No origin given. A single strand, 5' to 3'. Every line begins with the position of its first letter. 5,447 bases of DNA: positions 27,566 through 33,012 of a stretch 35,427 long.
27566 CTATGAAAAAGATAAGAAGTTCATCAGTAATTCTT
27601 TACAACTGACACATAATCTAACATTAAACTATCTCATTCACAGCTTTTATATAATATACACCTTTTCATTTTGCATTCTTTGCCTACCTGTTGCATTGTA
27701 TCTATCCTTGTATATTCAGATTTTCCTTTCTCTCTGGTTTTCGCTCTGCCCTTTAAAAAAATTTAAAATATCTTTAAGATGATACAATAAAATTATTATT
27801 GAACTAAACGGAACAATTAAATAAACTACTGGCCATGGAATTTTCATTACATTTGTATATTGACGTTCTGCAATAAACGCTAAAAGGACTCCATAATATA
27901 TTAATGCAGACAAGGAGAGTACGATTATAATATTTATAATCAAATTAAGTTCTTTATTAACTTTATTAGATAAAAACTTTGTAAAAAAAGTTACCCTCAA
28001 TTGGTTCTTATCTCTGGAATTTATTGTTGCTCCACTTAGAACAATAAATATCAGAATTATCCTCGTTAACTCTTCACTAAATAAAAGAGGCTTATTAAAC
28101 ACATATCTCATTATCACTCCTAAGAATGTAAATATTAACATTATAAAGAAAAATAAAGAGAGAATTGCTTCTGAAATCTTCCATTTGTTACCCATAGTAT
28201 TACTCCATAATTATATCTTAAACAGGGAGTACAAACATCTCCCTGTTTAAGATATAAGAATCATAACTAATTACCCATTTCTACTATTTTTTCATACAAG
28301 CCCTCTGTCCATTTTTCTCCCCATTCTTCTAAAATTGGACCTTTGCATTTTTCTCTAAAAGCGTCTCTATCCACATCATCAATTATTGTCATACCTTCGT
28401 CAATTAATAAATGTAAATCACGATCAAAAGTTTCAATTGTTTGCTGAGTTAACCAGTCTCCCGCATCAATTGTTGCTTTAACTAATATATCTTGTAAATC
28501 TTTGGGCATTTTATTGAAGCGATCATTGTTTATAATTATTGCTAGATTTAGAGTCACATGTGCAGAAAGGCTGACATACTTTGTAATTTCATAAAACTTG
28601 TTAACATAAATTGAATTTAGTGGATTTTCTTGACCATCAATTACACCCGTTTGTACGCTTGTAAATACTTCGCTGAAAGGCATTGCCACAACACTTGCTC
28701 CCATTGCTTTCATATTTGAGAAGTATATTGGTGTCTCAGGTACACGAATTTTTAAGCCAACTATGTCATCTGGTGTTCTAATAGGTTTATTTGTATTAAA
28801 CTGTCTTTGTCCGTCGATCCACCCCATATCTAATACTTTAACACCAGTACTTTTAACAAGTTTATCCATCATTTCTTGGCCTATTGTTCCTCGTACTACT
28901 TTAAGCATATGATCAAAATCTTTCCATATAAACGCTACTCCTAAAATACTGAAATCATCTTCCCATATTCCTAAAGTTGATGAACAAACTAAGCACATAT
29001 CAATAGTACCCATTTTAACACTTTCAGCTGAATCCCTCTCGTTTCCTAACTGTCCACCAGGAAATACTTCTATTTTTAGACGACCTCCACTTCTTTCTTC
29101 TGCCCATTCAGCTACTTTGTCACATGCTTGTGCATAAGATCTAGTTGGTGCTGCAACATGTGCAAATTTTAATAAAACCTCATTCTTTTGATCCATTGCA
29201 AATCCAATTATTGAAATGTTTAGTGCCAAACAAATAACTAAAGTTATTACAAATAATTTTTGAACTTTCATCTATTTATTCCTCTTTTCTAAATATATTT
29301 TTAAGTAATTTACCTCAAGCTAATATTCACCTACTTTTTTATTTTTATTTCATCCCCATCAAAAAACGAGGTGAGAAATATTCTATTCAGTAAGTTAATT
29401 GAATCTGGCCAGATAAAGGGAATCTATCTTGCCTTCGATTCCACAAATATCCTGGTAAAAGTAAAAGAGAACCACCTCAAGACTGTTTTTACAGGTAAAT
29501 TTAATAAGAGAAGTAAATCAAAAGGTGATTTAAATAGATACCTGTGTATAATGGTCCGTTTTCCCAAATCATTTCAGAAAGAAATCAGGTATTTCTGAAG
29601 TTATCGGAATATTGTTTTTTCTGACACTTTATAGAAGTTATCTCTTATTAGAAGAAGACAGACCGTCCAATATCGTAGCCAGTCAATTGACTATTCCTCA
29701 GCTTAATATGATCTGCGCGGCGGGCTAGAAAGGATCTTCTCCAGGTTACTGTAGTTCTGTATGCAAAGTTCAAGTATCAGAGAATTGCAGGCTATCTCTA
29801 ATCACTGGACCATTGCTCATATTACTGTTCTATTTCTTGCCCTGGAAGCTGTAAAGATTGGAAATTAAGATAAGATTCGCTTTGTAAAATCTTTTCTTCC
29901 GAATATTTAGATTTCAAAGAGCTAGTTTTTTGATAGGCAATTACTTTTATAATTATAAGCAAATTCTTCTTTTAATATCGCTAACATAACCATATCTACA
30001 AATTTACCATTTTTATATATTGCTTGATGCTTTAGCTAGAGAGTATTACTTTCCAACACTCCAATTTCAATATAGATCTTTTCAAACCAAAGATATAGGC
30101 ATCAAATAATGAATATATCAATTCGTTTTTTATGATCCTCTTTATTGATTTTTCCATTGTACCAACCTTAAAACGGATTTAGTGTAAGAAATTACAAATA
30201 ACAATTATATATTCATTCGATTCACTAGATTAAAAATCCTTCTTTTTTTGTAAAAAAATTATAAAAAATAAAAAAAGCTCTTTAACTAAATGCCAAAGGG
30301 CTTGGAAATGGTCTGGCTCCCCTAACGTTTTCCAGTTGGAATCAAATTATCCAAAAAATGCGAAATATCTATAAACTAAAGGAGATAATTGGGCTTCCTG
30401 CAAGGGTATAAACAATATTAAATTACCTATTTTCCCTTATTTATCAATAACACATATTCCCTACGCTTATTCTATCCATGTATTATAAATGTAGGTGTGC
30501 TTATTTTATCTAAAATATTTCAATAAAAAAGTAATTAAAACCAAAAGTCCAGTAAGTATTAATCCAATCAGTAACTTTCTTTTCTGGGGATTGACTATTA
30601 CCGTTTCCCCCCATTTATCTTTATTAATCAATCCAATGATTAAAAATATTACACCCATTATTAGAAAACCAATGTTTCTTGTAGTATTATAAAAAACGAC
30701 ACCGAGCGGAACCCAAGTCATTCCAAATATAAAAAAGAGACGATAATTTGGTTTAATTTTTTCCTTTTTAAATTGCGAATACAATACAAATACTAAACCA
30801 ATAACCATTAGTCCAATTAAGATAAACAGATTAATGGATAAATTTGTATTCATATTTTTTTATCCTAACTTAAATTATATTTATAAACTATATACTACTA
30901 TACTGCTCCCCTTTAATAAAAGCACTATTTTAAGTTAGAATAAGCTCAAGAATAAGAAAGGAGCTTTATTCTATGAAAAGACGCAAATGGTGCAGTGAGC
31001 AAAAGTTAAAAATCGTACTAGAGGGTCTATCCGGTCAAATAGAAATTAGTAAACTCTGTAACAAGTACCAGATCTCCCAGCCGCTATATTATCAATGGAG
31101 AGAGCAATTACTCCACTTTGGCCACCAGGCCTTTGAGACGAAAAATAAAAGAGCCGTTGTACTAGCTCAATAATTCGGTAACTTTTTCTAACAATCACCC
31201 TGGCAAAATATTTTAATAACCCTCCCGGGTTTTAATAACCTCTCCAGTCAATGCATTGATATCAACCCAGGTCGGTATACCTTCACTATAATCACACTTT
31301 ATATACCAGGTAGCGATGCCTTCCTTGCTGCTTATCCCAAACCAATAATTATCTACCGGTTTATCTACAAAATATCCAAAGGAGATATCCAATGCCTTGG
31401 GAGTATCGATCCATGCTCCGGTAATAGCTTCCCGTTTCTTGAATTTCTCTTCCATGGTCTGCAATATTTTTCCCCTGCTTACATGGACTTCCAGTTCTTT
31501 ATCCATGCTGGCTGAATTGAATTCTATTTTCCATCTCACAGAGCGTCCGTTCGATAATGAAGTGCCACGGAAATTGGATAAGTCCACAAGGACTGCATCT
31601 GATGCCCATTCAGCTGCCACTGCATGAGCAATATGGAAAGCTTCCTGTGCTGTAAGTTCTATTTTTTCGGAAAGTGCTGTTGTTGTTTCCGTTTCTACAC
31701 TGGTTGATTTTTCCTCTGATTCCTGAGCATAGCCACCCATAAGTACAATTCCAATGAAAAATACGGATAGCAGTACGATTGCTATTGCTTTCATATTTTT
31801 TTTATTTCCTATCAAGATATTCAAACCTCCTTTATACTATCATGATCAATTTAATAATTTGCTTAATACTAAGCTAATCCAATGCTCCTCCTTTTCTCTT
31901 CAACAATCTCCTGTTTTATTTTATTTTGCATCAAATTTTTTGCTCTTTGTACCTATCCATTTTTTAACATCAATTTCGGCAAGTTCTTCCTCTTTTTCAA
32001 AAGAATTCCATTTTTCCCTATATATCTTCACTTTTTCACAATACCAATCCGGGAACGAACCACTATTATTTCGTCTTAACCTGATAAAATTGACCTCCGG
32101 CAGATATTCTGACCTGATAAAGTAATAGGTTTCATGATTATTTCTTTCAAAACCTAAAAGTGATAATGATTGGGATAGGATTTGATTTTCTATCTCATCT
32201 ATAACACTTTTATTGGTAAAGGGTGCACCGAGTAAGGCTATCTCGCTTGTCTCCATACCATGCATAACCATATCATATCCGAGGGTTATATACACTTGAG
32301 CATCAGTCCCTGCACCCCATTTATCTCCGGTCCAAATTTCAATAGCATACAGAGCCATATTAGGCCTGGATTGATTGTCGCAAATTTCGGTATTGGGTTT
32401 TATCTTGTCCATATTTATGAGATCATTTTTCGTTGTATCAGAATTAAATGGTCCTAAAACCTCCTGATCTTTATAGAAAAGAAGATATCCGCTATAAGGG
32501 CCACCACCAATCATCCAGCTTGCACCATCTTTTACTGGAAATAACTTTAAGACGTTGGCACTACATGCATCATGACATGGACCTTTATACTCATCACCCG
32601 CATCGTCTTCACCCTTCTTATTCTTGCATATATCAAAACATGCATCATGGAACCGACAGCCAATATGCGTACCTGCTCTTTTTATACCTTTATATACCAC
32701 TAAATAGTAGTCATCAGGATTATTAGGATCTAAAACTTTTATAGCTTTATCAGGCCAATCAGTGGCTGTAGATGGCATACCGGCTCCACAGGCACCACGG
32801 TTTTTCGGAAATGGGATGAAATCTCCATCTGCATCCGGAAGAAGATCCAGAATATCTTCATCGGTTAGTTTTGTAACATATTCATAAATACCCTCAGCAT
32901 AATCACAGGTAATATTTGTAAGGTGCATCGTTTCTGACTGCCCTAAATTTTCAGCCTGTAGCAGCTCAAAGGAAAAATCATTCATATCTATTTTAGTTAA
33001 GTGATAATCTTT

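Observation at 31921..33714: Bacterial secreted protein ending in a clear PLAT/LH2 domain, in an architecture I do not recognise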

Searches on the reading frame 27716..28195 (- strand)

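Call 20: search_protein_families(library=pfam, proteins=[window:27716-28195:-], max_evalue=0.001)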
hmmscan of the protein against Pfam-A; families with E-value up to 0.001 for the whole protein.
window:27716-28195:- (159 aa): 1 family
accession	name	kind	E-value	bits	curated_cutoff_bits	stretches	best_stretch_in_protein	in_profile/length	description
PF04290.18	DctQ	-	1.1e-23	84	28.3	1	19-147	1-130/132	Tripartite ATP-independent periplasmic transporters, DctQ component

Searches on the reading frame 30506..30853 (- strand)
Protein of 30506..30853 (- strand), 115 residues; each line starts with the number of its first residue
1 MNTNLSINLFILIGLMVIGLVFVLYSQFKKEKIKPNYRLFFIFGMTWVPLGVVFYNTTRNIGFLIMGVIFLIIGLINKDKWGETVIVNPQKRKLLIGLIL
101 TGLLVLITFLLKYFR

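Call 3: search_protein_families(library=pfam, proteins=[window:30506-30853:-], max_evalue=1)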
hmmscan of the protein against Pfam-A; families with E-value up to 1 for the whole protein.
window:30506-30853:- (115 aa): 8 families
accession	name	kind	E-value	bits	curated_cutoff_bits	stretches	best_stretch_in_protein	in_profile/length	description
PF07331.16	TctB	-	0.0024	18.5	29.1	1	11-110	36-126/137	Tripartite tricarboxylate transporter TctB family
PF15169.12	Cybc1_Eros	-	0.18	12.1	27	0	43-97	27-80/185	Cytochrome b-245 chaperone 1 / Eros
PF00746.26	Gram_pos_anchor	-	0.27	11.7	20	1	8-32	18-42/43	LPXTG cell wall anchor motif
PF10066.14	DUF2304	-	0.34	11.6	25.5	1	11-61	4-54/106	Uncharacterized conserved protein (DUF2304)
PF04272.19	Phospholamban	-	0.44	10.5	25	1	84-113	17-46/52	Phospholamban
PF11992.13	TgpA_N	-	0.54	9.6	30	1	10-111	22-120/333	TgpA N-terminal domain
PF03006.26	HlyIII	-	0.68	10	26.2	1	7-74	109-185/224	Haemolysin-III related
PF17555.7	TssN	-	0.71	9.7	30.3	1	9-110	6-108/274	Type VI secretion system, TssN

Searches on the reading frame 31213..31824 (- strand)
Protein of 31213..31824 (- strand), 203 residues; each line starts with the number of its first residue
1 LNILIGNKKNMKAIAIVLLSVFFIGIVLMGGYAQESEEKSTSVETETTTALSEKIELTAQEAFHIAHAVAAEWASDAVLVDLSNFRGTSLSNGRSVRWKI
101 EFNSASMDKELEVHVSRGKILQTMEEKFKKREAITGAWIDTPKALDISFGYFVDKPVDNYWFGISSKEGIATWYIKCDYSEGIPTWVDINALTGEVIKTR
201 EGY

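Call 3: search_protein_families(library=pfam, proteins=[window:31213-31824:-], max_evalue=1)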
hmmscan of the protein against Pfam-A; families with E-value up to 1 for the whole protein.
window:31213-31824:- (203 aa): 3 families
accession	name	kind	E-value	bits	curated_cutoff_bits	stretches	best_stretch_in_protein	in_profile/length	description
PF23039.2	TMEM132_3rd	-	0.075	13.1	27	1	40-116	63-143/147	TMEM132 cohesin-like domain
PF03413.25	PepSY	-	0.077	13.8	24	1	164-199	27-59/60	Peptidase propeptide and YPEB domain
PF23829.1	DUF7199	-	0.17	12.6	27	1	12-67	2-57/98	Family of unknown function (DUF7199)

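Call 4: search_protein_families(library=ncbifam, proteins=[window:31213-31824:-], max_evalue=1)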
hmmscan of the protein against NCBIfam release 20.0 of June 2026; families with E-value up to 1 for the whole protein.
window:31213-31824:- (203 aa): 1 family
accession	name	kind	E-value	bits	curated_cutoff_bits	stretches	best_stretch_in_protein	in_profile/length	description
NF007250.0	PRK09697.1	equivalog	0.096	12.6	180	1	14-35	32-53/139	putative general secretion pathway protein GspB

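Call 59: search_protein_families(library=padloc, proteins=[window:31213-31824:-], max_evalue=0.01)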
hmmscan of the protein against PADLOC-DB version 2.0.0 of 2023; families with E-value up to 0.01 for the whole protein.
window:31213-31824:- (203 aa): 0 families

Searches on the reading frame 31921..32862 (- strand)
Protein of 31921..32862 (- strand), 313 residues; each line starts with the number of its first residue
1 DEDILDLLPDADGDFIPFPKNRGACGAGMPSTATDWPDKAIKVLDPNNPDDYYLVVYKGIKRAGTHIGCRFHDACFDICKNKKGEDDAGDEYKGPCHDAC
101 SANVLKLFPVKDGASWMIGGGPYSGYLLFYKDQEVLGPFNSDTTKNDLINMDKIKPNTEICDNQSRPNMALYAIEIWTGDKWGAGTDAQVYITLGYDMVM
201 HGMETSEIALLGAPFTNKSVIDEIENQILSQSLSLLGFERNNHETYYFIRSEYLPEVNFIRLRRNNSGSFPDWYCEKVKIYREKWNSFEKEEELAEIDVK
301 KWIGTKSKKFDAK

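Call 74: search_dna_similar(query=window:31921-32862:-, collection=plasmids, mode=protein, max_evalue=0.001, max_rows=10)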
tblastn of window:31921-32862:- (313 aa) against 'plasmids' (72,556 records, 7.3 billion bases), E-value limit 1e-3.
No match.

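Call 75: search_dna_similar(query=window:31921-32862:-, collection=phages, mode=protein, max_evalue=0.001, max_rows=10)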
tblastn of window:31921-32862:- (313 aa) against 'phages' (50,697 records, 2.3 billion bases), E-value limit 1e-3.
No match.
